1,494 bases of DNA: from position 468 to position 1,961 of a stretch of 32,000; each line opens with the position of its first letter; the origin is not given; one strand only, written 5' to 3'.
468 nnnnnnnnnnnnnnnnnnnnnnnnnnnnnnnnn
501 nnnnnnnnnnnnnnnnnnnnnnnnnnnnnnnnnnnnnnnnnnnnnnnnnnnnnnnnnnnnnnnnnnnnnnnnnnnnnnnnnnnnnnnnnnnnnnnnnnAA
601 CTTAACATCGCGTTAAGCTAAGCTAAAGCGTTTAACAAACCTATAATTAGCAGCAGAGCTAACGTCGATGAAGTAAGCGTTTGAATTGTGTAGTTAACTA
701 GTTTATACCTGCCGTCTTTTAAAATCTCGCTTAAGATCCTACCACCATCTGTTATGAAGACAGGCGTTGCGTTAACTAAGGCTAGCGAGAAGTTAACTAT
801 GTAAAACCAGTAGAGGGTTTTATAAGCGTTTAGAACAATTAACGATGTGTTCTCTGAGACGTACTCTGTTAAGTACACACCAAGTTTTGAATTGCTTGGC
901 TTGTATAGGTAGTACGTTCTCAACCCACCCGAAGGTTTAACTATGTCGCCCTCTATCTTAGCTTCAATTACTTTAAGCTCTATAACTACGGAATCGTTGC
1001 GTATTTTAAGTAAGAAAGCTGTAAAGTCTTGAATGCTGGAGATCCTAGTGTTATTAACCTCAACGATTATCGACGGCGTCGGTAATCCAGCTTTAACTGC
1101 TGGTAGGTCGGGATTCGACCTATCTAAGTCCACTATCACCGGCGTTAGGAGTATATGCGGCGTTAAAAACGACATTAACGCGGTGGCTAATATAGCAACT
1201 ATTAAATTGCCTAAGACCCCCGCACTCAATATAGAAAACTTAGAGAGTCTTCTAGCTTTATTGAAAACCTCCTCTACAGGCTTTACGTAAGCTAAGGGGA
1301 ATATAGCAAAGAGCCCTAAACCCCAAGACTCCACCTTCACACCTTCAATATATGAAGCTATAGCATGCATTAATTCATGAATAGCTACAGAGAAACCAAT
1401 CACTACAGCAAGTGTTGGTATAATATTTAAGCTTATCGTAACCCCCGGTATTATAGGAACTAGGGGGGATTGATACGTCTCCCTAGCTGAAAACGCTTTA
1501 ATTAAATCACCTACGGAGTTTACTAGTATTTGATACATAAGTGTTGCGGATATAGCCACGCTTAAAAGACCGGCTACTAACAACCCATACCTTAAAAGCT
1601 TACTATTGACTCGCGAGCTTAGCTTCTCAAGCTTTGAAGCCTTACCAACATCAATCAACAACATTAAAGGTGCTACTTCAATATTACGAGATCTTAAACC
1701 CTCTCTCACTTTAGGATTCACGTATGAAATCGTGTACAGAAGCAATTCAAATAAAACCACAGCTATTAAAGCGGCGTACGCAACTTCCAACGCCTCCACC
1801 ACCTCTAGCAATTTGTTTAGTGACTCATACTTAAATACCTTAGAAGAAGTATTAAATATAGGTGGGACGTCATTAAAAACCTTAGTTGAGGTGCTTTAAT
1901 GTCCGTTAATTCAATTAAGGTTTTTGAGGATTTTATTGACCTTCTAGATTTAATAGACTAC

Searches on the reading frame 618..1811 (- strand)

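Call 14: search_protein_families(library=pfam, proteins=[window:618-1811:-], max_evalue=0.001)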
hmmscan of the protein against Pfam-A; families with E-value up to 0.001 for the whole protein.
window:618-1811:- (397 aa): 1 family
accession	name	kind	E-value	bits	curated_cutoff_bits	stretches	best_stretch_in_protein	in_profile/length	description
PF02163.28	Peptidase_M50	-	6.2e-26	91.5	27.2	1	134-389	2-219/221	Peptidase family M50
